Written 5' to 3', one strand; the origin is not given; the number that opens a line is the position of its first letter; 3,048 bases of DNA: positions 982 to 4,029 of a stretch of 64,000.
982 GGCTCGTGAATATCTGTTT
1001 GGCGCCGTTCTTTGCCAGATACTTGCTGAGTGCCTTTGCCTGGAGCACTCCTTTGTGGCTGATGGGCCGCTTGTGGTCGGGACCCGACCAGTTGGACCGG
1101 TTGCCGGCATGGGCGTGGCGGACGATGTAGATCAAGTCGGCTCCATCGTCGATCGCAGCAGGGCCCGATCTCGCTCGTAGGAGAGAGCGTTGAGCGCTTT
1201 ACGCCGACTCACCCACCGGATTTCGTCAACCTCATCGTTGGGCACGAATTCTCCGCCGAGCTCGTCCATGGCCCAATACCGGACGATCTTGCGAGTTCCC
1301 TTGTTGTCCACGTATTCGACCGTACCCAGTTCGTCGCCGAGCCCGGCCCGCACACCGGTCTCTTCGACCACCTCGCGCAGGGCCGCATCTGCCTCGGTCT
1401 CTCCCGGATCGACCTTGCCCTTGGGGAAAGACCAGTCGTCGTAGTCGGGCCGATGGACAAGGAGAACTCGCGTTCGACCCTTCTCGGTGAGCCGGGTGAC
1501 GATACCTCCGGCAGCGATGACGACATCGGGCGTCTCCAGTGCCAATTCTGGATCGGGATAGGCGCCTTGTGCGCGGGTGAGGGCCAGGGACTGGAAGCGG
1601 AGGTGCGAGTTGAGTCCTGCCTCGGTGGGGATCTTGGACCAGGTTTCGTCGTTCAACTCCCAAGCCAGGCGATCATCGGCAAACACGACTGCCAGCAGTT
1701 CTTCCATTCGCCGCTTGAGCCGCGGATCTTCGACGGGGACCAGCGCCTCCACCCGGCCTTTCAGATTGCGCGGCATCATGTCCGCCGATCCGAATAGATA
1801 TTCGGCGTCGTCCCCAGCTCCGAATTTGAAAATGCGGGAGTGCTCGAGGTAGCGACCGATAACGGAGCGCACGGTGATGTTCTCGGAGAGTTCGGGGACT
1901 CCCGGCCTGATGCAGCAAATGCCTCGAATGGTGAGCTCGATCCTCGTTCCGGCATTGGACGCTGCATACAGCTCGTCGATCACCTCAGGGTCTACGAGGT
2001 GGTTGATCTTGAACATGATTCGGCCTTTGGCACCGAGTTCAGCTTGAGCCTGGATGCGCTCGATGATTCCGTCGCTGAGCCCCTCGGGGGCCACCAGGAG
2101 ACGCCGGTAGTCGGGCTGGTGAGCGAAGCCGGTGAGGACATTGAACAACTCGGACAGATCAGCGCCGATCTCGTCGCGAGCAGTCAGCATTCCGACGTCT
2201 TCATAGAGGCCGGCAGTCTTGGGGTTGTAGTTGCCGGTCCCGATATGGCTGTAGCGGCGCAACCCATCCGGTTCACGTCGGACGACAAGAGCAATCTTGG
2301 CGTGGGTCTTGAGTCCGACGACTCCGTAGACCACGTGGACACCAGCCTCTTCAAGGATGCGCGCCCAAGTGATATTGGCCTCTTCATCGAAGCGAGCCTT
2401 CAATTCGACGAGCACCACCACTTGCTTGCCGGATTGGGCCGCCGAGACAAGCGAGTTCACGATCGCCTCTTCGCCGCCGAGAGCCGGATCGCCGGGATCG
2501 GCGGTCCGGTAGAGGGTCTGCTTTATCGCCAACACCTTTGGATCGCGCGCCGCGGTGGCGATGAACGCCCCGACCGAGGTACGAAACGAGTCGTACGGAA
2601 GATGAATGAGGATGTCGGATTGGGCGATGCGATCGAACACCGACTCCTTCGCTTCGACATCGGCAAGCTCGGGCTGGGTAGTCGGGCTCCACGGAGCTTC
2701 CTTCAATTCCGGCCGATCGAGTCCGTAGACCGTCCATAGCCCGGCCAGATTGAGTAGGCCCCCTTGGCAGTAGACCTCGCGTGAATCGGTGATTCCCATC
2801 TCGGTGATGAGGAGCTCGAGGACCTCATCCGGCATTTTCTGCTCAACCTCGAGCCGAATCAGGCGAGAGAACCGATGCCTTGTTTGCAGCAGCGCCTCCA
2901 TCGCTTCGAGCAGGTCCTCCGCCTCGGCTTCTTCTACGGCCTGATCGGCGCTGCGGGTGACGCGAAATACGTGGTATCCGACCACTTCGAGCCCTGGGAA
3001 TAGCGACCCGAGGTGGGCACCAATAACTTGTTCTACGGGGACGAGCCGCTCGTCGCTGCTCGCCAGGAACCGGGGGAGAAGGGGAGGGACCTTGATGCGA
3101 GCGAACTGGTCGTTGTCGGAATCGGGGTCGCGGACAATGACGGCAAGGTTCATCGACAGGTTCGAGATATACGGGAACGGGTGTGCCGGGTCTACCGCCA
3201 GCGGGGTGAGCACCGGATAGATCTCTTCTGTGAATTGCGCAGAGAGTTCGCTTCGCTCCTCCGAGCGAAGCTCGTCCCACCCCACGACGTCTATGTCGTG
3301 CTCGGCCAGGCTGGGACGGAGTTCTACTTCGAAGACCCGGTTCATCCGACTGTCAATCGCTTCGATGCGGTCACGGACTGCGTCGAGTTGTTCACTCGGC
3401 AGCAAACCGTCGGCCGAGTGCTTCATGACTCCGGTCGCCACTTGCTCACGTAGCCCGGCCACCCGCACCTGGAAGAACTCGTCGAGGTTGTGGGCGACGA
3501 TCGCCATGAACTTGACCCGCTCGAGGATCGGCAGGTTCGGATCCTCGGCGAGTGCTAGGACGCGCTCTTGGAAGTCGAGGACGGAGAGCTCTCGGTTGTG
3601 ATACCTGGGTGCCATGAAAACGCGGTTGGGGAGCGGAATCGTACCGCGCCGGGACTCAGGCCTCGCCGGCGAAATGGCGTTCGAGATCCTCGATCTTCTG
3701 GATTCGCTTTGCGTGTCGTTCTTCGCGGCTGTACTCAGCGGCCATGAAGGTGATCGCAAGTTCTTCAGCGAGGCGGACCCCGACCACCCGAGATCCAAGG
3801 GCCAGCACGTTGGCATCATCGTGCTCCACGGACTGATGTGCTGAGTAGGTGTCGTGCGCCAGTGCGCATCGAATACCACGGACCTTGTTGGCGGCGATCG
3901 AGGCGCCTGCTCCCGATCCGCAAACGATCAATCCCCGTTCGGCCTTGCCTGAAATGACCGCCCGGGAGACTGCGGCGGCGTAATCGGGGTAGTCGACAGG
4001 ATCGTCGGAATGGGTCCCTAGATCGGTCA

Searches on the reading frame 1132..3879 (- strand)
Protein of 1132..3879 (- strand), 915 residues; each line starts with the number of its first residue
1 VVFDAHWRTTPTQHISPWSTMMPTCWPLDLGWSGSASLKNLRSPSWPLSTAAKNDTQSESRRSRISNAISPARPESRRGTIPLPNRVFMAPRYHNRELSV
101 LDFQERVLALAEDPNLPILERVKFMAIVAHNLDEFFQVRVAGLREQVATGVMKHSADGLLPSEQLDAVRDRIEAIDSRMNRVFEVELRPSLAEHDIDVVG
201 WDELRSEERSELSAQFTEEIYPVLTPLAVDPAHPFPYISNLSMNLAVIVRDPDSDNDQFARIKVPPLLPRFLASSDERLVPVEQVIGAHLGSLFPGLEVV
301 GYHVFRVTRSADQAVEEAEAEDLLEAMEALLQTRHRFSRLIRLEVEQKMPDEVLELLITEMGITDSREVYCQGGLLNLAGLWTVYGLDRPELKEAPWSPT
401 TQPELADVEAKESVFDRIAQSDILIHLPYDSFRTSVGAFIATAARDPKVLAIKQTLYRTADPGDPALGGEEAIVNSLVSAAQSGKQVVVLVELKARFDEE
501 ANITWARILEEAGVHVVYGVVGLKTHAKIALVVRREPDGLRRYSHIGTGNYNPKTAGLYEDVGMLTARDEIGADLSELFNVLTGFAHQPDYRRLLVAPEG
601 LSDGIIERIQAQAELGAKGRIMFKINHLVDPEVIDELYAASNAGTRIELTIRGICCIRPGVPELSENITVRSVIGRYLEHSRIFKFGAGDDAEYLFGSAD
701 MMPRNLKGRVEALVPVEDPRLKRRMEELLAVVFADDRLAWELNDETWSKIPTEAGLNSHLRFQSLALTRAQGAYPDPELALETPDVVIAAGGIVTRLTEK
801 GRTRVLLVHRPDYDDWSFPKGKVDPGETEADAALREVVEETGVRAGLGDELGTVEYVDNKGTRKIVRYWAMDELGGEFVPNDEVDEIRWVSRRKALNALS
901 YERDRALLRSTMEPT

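Call 96: search_protein_families(library=pfam, alignment_id=A4, max_evalue=0.000001)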
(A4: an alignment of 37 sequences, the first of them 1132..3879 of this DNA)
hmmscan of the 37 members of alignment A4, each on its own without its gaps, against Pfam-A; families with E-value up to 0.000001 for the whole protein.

A. member 1, window:1132-3879:- (915 aa): 6 families
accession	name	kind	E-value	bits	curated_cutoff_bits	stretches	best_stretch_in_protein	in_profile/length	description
PF17941.7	PP_kinase_C_1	-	6.1e-67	224.8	25.7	1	413-586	1-165/167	Polyphosphate kinase C-terminal domain 1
PF13090.12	PP_kinase_C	-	3.5e-54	183.3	25.8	1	594-748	1-159/172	Polyphosphate kinase C-terminal domain 2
PF02503.22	PP_kinase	-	1.5e-53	181.7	31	1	207-383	1-182/183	Polyphosphate kinase middle domain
PF13089.11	PP_kinase_N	-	5.2e-34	117.2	23.8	1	93-198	1-106/107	Polyphosphate kinase N-terminal domain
PF00293.34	NUDIX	-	5.6e-22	78.6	21.1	1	793-906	8-129/134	NUDIX domain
PF13091.12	PLDc_2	-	4e-08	33.6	27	0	471-580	23-129/132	PLD-like domain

B. families by the number of members that match (of 37 scanned): 64 families (the first 25 are shown)
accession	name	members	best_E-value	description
PF01425.27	Amidase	1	4e-154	Amidase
PF02934.20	GatB_N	1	1.6e-112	GatB/GatE catalytic domain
PF00275.25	EPSP_synthase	1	2e-98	EPSP synthase (3-phosphoshikimate 1-carboxyvinyltransferase)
PF00749.27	tRNA-synt_1c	1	7.8e-95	tRNA synthetases class I (E and Q), catalytic domain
PF01653.23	DNA_ligase_aden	1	4.7e-93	NAD-dependent DNA ligase adenylation domain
PF01557.24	FAA_hydrolase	1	9.3e-69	Fumarylacetoacetate (FAA) hydrolase C-terminal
PF03054.22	tRNA_Me_trans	1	2.2e-68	tRNA methyl transferase HUP domain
PF17941.7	PP_kinase_C_1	1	6.1e-67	Polyphosphate kinase C-terminal domain 1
PF00266.25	Aminotran_5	1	3e-64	Aminotransferase class-V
PF01433.26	Peptidase_M1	1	5.6e-57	Peptidase family M1 domain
PF13090.12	PP_kinase_C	1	3.5e-54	Polyphosphate kinase C-terminal domain 2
PF02503.22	PP_kinase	1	1.5e-53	Polyphosphate kinase middle domain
PF07920.16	DUF1684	1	1.1e-45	Protein of unknown function (DUF1684)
PF02637.23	GatB_Yqey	1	2.7e-40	GatB domain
PF00326.27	Peptidase_S9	1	5.9e-40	Prolyl oligopeptidase family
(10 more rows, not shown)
